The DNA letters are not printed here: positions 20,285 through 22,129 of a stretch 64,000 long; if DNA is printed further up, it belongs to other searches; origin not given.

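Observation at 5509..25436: Candidate phosphate-starvation secretion and scavenging island: T2SS + TonB receptor + unknown lipoprotein + TPR protein + Tat-PhoD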

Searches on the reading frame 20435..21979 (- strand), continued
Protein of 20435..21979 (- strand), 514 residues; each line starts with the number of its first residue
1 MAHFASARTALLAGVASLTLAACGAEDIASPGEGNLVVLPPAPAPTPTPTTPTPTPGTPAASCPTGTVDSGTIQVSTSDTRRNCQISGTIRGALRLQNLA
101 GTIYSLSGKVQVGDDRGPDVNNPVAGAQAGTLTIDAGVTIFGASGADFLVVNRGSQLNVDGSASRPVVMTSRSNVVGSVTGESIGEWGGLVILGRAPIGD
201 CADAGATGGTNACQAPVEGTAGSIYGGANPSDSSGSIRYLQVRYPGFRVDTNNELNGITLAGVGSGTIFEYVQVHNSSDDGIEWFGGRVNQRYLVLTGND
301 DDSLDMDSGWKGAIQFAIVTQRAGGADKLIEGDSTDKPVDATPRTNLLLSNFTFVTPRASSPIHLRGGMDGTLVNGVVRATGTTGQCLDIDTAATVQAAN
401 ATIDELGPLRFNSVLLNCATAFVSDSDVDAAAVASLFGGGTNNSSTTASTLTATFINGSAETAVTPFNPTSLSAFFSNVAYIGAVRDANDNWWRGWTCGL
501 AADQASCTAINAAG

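Call 26: find_encoding_contigs(protein=P0016, flank=10000, max_places=1)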
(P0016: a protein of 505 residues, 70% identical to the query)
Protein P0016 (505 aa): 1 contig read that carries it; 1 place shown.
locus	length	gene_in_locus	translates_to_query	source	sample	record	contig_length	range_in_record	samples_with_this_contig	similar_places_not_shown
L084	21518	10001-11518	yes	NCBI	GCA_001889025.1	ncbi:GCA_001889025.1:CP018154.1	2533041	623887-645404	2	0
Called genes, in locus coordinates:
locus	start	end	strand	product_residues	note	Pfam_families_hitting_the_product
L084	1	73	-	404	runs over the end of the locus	PF00990:GGDEF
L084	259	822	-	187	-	PF00578:AhpC-TSA, PF08534:Redoxin, PF10417:1-cysPrx_C (weak)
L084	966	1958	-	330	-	PF20311:DUF6607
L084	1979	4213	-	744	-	PF07715:Plug, PF00593:TonB_dep_Rec_b-barrel, PF14905:OMP_b-brl_3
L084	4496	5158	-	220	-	PF00440:TetR_N (weak)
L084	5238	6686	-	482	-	PF02321:OEP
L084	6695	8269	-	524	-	PF00083:Sugar_tr (weak), PF07690:MFS_1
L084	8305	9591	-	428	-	PF25917:BSH_RND, PF25919:BSH_CusB, PF25963:Beta-barrel_AAEA (faint), PF25994:HH_AprE, PF25954:Beta-barrel_RND_2 (faint)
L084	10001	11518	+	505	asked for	PF28492:Beta_helix_4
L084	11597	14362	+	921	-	PF07715:Plug, PF00593:TonB_dep_Rec_b-barrel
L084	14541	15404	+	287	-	PF11356:T2SSC, PF13180:PDZ_2 (weak), PF17820:PDZ_6 (weak)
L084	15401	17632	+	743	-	PF21305:type_II_gspD_N0, PF03958:Secretin_N, PF00263:Secretin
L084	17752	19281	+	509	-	PF22341:GSPE_N1E, PF00437:T2SSE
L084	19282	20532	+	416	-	PF28597:T2SSF_N, PF00482:T2SSF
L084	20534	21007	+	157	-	PF07963:N_methyl (weak), PF08334:T2SSG, PF22434:PilW_C (weak)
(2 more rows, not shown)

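Call 27: find_encoding_contigs(protein=P0038, flank=10000, max_places=1)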
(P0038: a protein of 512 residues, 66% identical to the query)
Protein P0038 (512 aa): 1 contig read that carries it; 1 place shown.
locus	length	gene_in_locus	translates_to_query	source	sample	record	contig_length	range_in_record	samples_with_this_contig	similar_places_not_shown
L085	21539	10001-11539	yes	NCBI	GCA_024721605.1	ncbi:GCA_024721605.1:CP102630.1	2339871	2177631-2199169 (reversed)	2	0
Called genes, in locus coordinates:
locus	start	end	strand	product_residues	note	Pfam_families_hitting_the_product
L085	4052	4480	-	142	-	PF00571:CBS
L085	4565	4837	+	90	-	-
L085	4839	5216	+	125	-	PF03061:4HBT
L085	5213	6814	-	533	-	-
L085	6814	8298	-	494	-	-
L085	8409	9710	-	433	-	PF07396:Porin_O_P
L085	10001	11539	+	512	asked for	PF28492:Beta_helix_4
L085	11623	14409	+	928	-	PF07715:Plug, PF00593:TonB_dep_Rec_b-barrel, PF14905:OMP_b-brl_3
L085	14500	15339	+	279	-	PF11356:T2SSC, PF13180:PDZ_2 (weak), PF17820:PDZ_6 (weak)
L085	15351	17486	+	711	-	PF21305:type_II_gspD_N0, PF03958:Secretin_N, PF00263:Secretin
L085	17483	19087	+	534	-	PF05157:MshEN (weak), PF22341:GSPE_N1E, PF00437:T2SSE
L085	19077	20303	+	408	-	PF28597:T2SSF_N, PF00482:T2SSF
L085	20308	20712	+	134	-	PF07963:N_methyl, PF08334:T2SSG, PF22434:PilW_C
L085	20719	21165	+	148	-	PF07963:N_methyl, PF12019:GspH (weak)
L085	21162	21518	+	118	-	PF07963:N_methyl, PF02501:T2SSI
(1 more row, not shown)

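Call 28: find_encoding_contigs(protein=P0008, flank=10000, max_places=1)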
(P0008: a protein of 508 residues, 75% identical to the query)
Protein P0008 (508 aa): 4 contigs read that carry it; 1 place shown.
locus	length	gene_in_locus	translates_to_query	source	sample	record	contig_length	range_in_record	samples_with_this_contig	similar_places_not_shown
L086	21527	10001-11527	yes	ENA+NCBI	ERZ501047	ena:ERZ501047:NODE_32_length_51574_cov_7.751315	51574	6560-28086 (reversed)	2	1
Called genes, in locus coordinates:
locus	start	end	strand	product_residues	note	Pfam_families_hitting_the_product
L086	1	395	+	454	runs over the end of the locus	PF13641:Glyco_tranf_2_3, PF13632:Glyco_trans_2_3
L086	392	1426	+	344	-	-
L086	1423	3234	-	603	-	PF00664:ABC_membrane, PF00005:ABC_tran, PF02463:SMC_N (weak)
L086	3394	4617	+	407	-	PF06850:PHB_depo_C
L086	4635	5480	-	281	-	PF00892:EamA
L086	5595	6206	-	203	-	PF01081:Aldolase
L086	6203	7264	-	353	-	PF02685:Glucokinase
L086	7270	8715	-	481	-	PF00479:G6PD_N, PF02781:G6PD_C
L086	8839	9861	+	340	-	PF05496:RuvB_N, PF01078:Mg_chelatase (faint), PF00004:AAA, PF07728:AAA_5 (weak), PF17864:AAA_lid_4, PF05491:WHD_RuvB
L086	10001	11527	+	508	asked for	PF28492:Beta_helix_4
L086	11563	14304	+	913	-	PF07715:Plug, PF00593:TonB_dep_Rec_b-barrel, PF14905:OMP_b-brl_3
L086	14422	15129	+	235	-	PF01144:CoA_trans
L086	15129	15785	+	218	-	PF01144:CoA_trans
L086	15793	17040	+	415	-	PF01262:AlaDh_PNT_C (faint), PF07992:Pyr_redox_2, PF13450:NAD_binding_8 (faint), PF00070:Pyr_redox, PF14759:Reductase_C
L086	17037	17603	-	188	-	PF13302:Acetyltransf_3 (weak), PF00583:Acetyltransf_1 (weak)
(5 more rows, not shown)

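Call 37: search_solved_structures(query=A1, max_evalue=1)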
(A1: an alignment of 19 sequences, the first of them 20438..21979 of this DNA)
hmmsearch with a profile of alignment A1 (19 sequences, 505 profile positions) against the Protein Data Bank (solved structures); distinct sequences matched with E-value up to 1: 0.

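Call 38: search_protein_families(library=ncbifam, proteins=[window:20438-21979:-], max_evalue=0.01)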
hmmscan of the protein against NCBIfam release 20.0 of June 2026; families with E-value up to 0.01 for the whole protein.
window:20438-21979:- (514 aa): 0 families

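Call 39: predict_structure(alignment_id=A1)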
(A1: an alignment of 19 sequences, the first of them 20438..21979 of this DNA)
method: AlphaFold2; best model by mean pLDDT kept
length: 514 residues; sequences in the alignment: 19
mean_pLDDT: 84.0   pTM: 0.84
mean pLDDT of the five models: 84.0, 83.9, 82.4, 78.8, 77.5
residues with pLDDT >= 90: 302; 70-90: 130; 50-70: 26; < 50: 56
segments of 3 or more residues with pLDDT < 50: 1-54
pLDDT, mean of each block of 10 residues (from residue 1): 40 38 28 31 38 64 93 90 96 93 95 96 96 96 93 98 94 93 90 94 88 89 93 97 80 78 96 94 94 93 92 95 85 73 88 90 89 95 88 74 70 96 91 93 93 87 94 92 89 88 77 57
secondary structure, 60 per line:
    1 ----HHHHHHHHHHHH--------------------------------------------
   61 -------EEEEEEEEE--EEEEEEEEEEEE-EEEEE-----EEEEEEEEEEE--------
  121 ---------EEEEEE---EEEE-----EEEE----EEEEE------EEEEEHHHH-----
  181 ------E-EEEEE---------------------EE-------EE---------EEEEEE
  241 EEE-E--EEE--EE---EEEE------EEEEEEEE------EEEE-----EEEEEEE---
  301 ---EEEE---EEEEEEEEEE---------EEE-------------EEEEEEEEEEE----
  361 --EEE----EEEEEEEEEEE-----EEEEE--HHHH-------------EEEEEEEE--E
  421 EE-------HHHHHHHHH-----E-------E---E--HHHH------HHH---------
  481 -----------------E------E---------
elements in order: H5-16 E68-76 E79-90 E92-96 E102-112 E130-135 E139-142 E148-151 E156-160 E167-171 H172-175 E189-193 E235-243 E248-250 E258-261 E268-275 E282-285 E291-297 E304-307 E311-320 E330-332 E346-356 E363-365 E370-380 E386-390 H393-396 E410-417 E420-422 H430-438 H459-462

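Call 43: fold_search(model_id=the predicted structure, library=pdb)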
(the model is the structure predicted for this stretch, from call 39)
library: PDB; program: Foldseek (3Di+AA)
matches with E <= 10: 278; with E <= 0.001: 0
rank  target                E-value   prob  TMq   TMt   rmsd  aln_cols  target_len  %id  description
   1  6c72_A                7.3e-03  0.47  0.17  0.16  14.7       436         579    7  Crystal structure of a tailspike protein gp49 from Acinetobacter baumannii bacteriophage Fri1, a capsular polysacchari (released 2019-01-23)
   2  5zru_A                2.1e-02  0.51  0.20  0.18  13.1       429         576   11  Crystal structure of Agl-KA catalytic domain (released 2019-10-23)
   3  2nsp_A                2.4e-02  0.87  0.25  0.35   9.8       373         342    9  Crystal structure of pectin methylesterase D178A mutant in complex with hexasaccharide I (released 2007-09-18)
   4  6f7k_A                2.9e-02  0.28  0.17  0.16  15.4       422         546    9  Crystal structure of Dettilon tailspike protein (gp208) (released 2018-12-19)
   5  2pyg_B                3.2e-02  0.35  0.19  0.24  14.2       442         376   11  Azotobacter vinelandii Mannuronan C-5 epimerase AlgE4 A-module (released 2008-05-27)
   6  2ntb_A                3.3e-02  0.84  0.26  0.36  10.7       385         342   11  Crystal structure of pectin methylesterase in complex with hexasaccharide V (released 2007-09-18)
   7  3zpp                  3.6e-02  0.41  0.19  0.22  15.3       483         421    9  Structure of the Streptococcus pneumoniae surface protein and adhesin PfbA (released 2013-05-29)
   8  6eu4_A                4.0e-02  0.57  0.23  0.21  13.8       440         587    7  Structure of Acinetobacter phage vb_AbaP_AS12 gp42 tailspike (released 2018-11-07)
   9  1tsp                  5.2e-02  0.54  0.24  0.23  11.9       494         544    7  CRYSTAL STRUCTURE OF P22 TAILSPIKE PROTEIN: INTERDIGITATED SUBUNITS IN A THERMOSTABLE TRIMER (released 1995-09-15)
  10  4pmh                  5.5e-02  0.41  0.19  0.24  11.7       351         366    8  The structure of rice weevil pectin methyl esterase (released 2014-11-12)
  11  6f7d                  5.5e-02  0.20  0.16  0.16  14.6       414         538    8  Crystal structure of Dettilon tailspike protein (gp208) (released 2018-12-19)
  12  7v6m_A                6.0e-02  0.60  0.28  0.25  13.9       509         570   11  Crystal structure of lacto-N-biosidase TnX from Tynzenella nexilis, lacto-N-biose complex (released 2022-02-09)
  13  1jrg_B                6.3e-02  0.35  0.18  0.24  13.6       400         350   11  Crystal Structure of the R3 form of Pectate Lyase A, Erwinia chrysanthemi (released 2002-06-19)
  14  2iq7_A                6.9e-02  0.38  0.20  0.27  13.9       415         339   12  Crystal structure of the polygalacturonase from Colletotrichum lupini and its implications for the interaction with po (released 2007-10-23)
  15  6f7k_B                7.5e-02  0.16  0.16  0.16  14.6       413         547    9  Crystal structure of Dettilon tailspike protein (gp208) (released 2018-12-19)
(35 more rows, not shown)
